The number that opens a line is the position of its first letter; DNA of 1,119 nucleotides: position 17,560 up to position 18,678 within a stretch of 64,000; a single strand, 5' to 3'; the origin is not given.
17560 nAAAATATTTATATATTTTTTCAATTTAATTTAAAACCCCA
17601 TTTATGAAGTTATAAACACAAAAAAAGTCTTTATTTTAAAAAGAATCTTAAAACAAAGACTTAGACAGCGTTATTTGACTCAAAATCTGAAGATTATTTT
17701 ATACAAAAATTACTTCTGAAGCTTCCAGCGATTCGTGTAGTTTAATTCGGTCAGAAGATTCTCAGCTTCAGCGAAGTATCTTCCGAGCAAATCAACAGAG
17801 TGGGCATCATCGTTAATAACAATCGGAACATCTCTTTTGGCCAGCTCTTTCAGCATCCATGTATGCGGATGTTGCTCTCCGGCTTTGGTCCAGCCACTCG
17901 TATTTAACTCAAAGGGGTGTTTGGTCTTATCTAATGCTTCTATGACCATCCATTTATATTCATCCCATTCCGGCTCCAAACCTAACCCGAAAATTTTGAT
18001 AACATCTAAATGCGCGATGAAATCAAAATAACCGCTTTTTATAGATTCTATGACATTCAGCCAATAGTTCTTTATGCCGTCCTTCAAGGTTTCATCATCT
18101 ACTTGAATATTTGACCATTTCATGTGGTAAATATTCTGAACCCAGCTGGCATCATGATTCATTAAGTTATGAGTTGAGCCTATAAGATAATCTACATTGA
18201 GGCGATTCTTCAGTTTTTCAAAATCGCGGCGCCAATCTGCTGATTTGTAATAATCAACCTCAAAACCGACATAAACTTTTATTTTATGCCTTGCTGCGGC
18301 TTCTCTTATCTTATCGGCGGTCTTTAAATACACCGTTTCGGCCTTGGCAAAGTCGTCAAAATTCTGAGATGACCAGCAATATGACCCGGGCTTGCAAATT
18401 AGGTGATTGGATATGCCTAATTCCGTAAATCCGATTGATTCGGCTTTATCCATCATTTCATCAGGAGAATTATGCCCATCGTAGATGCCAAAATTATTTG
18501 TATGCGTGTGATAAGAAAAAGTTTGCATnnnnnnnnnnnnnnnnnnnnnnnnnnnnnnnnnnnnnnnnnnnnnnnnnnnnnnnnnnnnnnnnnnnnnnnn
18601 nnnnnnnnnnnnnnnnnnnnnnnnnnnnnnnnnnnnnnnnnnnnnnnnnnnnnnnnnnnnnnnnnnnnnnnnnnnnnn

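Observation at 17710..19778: PHP + tandem HD phosphoesterase trio inserted into the universally conserved mnmG-rsmG junction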

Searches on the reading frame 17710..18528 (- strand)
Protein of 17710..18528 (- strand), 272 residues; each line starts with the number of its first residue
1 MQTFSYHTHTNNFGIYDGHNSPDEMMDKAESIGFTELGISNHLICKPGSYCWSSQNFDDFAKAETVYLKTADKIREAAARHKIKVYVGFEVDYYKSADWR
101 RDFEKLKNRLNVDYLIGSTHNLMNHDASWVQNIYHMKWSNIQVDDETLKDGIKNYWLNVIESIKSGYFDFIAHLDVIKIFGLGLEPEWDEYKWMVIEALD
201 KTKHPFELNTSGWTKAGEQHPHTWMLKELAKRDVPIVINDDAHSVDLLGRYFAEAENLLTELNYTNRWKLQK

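Call 3: search_protein_families(library=pfam, proteins=[window:17710-18528:-], max_evalue=0.1)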
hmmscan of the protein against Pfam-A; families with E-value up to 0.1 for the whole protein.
window:17710-18528:- (272 aa): 1 family
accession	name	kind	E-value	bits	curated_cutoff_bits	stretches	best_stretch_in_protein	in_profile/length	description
PF02811.25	PHP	-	4e-17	63.5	26.4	1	6-210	2-163/164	PHP domain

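Call 4: search_protein_families(library=ncbifam, proteins=[window:17710-18528:-], max_evalue=0.1)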
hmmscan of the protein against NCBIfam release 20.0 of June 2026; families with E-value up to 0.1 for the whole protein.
window:17710-18528:- (272 aa): 7 families
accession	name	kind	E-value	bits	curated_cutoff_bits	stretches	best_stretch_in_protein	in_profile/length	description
NF005596.0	PRK07328.1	subfamily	1.5e-30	106.5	202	1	3-266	3-254/269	histidinol-phosphatase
TIGR01856.1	hisJ_fam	subfamily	4.5e-26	92.1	90.2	1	5-255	2-250/252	histidinol-phosphatase HisJ family protein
NF005235.0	PRK06740.1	equivalog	5e-21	75.5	442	1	67-266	124-317/335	histidinol phosphate phosphatase domain-containing protein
NF005996.1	PRK08123.1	equivalog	1e-17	64.3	133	1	7-253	4-259/262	histidinol-phosphatase HisJ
NF006702.0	PRK09248.1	domain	0.00043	19.9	264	1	159-265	118-216/246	PHP domain-containing protein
NF006375.0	PRK08609.1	equivalog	0.0018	17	426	0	68-128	388-446/571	DNA polymerase/3'-5' exonuclease PolX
NF046111.1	RNaseP3Mthb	equivalog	0.024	14.4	200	1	17-117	10-93/236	ribonuclease P protein component 3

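Call 20: find_homologous_proteins(query=window:17710-18528:-)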
Query window:17710-18528:- (272 aa): 231 proteins with E <= 0.001 among 950 candidates; the best 120 are listed.
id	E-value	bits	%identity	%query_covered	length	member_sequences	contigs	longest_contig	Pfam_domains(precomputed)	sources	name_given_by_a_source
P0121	1.2e-183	627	98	100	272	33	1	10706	PF02811.27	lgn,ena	-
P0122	2.8e-168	577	89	100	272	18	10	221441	PF02811.27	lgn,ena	-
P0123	2.7e-135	468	74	100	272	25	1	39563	PF02811.27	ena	-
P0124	3.4e-133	461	73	100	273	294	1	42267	PF02811.27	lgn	-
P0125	1.4e-121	423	66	100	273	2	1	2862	PF02811.27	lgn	-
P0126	1.4e-104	368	59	100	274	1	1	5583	PF02811.27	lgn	-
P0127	9.7e-103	362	59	99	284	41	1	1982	PF02811.27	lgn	-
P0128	9.8e-101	355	57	100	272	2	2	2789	PF02811.27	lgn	-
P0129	1.9e-99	351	57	100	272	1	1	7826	PF02811.27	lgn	-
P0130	4.6e-99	349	57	100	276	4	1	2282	PF02811.27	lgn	-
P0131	3.3e-98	347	58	100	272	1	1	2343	PF02811.27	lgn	-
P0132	1.9e-97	344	59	99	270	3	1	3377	PF02811.27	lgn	-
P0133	2.2e-97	344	57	99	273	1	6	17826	PF02811.27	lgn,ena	-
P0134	8.3e-97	342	58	99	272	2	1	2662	PF02811.27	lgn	-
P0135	1.5e-96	341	56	99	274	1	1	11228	PF02811.27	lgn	-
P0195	3.8e-84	301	51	99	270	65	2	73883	PF02811.27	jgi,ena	jgi:histidinol phosphate phosphatase hisJ family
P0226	4.6e-79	284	49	99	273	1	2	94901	PF02811.27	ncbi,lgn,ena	-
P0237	1.2e-77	279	48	99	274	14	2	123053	PF02811.27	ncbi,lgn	-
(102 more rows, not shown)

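Call 21: search_solved_structures(query=window:17710-18528:-, max_evalue=0.01, show_alignments=2)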
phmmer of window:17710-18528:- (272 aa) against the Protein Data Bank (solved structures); distinct sequences matched with E-value up to 0.01: 2.
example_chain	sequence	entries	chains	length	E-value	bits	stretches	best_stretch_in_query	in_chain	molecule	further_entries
2yxo_A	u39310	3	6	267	1.2e-12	51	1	6-265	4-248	Histidinol phosphatase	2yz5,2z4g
3dcp_A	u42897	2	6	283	1.9e-05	27.4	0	7-104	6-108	Histidinol-phosphatase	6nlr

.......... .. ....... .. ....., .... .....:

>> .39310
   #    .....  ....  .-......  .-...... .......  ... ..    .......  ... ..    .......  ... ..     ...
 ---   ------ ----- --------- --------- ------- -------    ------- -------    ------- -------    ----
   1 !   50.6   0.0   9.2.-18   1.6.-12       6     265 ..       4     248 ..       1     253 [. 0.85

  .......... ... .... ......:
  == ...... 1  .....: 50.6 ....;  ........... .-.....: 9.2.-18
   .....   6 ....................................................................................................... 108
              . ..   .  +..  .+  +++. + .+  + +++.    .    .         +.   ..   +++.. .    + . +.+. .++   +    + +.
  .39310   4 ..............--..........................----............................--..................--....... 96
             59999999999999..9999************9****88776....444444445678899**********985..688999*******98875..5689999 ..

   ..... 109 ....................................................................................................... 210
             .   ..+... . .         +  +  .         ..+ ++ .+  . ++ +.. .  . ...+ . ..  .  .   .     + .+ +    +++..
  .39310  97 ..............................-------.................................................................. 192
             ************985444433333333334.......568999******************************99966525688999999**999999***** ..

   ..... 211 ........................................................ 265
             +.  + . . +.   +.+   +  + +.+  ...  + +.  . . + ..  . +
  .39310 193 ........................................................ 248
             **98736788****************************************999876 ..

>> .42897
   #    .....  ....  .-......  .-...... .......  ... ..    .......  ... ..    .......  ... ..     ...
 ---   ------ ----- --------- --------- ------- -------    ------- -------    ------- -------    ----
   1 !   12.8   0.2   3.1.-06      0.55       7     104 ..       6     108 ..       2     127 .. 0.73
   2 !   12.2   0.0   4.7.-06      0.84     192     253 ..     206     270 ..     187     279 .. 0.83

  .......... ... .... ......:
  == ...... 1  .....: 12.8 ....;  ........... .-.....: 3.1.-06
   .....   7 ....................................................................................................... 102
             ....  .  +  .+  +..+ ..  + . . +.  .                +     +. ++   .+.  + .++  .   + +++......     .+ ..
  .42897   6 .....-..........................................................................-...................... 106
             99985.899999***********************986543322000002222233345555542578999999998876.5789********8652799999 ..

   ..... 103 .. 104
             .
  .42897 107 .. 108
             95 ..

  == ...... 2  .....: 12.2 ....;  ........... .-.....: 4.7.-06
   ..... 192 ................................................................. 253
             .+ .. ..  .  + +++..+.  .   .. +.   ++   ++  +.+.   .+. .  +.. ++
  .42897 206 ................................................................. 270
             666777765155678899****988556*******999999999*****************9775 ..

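Call 30: search_protein_families(library=padloc, proteins=[window:17710-18528:-], max_evalue=0.01)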
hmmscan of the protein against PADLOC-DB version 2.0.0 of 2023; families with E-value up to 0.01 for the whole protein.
window:17710-18528:- (272 aa): 0 families

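Call 54: predict_structure(alignment_id=A3)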
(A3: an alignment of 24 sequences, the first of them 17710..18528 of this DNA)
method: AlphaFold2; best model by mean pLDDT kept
length: 272 residues; sequences in the alignment: 24
mean_pLDDT: 96.1   pTM: 0.92
mean pLDDT of the five models: 96.1, 96.0, 95.9, 95.6, 94.9
residues with pLDDT >= 90: 256; 70-90: 16; 50-70: 0; < 50: 0
segments of 3 or more residues with pLDDT < 50: none
pLDDT, mean of each block of 10 residues (from residue 1): 97 96 98 98 90 91 96 98 98 93 94 97 91 93 95 98 98 97 96 99 98 96 98 98 97 98 98 87
secondary structure, 60 per line:
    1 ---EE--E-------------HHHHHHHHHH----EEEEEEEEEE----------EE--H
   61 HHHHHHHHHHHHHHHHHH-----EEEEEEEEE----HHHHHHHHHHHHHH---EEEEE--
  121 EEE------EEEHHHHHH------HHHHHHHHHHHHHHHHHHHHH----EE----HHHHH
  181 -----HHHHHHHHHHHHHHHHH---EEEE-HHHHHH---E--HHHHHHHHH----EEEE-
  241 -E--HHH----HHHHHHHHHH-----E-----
elements in order: H22-31 E36-45 H60-78 E84-92 H97-110 E114-118 E121-123 E130-132 H133-138 H145-165 H176-180 H186-202 E206-209 H211-216 H223-231 E236-239 H252-261

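Call 59: fold_search(model_id=the predicted structure, library=pdb)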
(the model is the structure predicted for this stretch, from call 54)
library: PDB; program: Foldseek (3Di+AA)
matches with E <= 10: 1340; with E <= 0.001: 25
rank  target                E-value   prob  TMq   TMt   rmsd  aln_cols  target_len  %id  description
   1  2yxo_B                1.6e-15  1.00  0.74  0.76   4.1       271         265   24  Histidinol Phosphate Phosphatase complexed with Sulfate (released 2007-11-27)
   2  2yxo_A                2.3e-15  1.00  0.72  0.75   4.1       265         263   24  Histidinol Phosphate Phosphatase complexed with Sulfate (released 2007-11-27)
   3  3dcp_A                1.0e-13  1.00  0.70  0.69   4.4       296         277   21  Crystal structure of the putative histidinol phosphatase hisK from Listeria monocytogenes. Northeast Structural Genomi (released 2008-07-29)
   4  3dcp_C                3.2e-13  1.00  0.68  0.68   4.4       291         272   21  Crystal structure of the putative histidinol phosphatase hisK from Listeria monocytogenes. Northeast Structural Genomi (released 2008-07-29)
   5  6nlr_B                3.4e-13  1.00  0.68  0.68   4.4       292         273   22  Crystal structure of the putative histidinol phosphatase hisK from Listeria monocytogenes with trinuclear metals deter (released 2019-12-25)
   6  6nlr_C                4.6e-13  1.00  0.69  0.68   4.3       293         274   22  Crystal structure of the putative histidinol phosphatase hisK from Listeria monocytogenes with trinuclear metals deter (released 2019-12-25)
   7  3dcp_B                9.6e-13  1.00  0.69  0.69   4.3       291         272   21  Crystal structure of the putative histidinol phosphatase hisK from Listeria monocytogenes. Northeast Structural Genomi (released 2008-07-29)
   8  4gyf                  9.2e-10  1.00  0.68  0.70   4.5       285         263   15  Crystal structure of histidinol phosphate phosphatase (HISK) from Lactococcus lactis subsp. lactis Il1403 complexed with (released 2013-02-06)
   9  3b0x                  1.3e-07  1.00  0.49  0.26   7.7       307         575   14  K263A mutant of PolX from Thermus thermophilus HB8 complexed with Ca-dGTP (released 2012-05-02)
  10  1pb0_B                1.5e-07  1.00  0.53  0.61   5.5       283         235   13  YCDX PROTEIN IN AUTOINHIBITED STATE (released 2004-05-25)
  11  3auo_A                1.9e-07  1.00  0.60  0.30   4.9       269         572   14  DNA polymerase X from Thermus thermophilus HB8 ternary complex with 1-nt gapped DNA and ddGTP (released 2012-01-25)
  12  1m65                  3.0e-07  1.00  0.54  0.62   5.6       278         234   13  YCDX PROTEIN (released 2003-04-22)
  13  3au2                  5.8e-07  1.00  0.55  0.28   7.0       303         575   15  DNA polymerase X from Thermus thermophilus HB8 complexed with Ca-dGTP (released 2012-01-25)
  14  3b0y                  7.8e-07  1.00  0.49  0.26   7.7       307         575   14  K263D mutant of PolX from Thermus thermophilus HB8 complexed with Ca-dGTP (released 2012-05-02)
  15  1pb0_A                1.3e-06  1.00  0.55  0.62   5.5       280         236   14  YCDX PROTEIN IN AUTOINHIBITED STATE (released 2004-05-25)
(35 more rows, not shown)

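Call 62: find_encoding_contigs(protein=P0195, flank=5000, max_places=1)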
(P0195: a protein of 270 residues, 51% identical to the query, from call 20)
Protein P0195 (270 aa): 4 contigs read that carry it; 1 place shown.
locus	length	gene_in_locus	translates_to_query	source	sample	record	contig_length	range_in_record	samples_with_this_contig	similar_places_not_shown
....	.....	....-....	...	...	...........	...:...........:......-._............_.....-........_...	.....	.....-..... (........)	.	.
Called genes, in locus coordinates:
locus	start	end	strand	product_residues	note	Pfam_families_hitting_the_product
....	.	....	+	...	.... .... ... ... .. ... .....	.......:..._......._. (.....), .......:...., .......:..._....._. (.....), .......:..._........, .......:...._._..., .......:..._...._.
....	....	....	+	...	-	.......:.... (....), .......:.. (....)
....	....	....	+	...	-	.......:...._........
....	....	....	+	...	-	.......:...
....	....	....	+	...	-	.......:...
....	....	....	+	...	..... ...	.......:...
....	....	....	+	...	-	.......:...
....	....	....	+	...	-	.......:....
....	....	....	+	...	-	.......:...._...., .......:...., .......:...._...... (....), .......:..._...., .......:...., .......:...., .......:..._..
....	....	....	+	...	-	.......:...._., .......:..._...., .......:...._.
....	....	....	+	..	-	-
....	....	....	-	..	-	-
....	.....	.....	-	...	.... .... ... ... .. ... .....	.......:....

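Call 63: find_encoding_contigs(protein=P0237, flank=5000, max_places=1)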
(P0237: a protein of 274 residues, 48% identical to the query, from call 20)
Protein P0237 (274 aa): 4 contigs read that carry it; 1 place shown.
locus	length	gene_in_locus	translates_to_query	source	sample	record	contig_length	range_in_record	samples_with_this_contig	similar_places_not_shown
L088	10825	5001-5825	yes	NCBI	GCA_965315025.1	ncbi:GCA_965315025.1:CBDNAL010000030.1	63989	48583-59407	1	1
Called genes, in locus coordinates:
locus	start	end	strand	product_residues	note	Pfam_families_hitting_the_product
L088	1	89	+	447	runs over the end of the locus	PF10396:TrmE_N, PF12631:MnmE_helical, PF00350:Dynamin_N (faint), PF01926:MMR_HSR1, PF02421:FeoB_N (weak), PF16897:MMR_HSR1_Xtn (weak)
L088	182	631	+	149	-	-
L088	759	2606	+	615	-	PF00890:FAD_binding_2 (faint), PF01134:GIDA, PF12831:FAD_oxidored, PF21680:GIDA_C_1st, PF13932:SAM_GIDA_C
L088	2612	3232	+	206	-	PF08668:HDOD (weak), PF01966:HD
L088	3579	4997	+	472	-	PF00275:EPSP_synthase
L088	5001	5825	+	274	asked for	PF02811:PHP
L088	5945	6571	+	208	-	PF02527:GidB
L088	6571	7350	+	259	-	PF00142:Fer4_NifH, PF01656:CbiA, PF02374:ArsA_ATPase (weak), PF06564:CBP_BcsQ, PF09140:MipZ, PF10609:ParA, PF13614:AAA_31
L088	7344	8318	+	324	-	PF02195:ParB_N, PF17762:HTH_ParB, PF23552:ParB_C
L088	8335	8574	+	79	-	-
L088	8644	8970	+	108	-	-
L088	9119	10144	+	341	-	PF00565:SNase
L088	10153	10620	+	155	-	PF02367:TsaE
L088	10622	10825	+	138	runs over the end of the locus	PF07475:Hpr_kinase_C, PF27840:ScmC (weak)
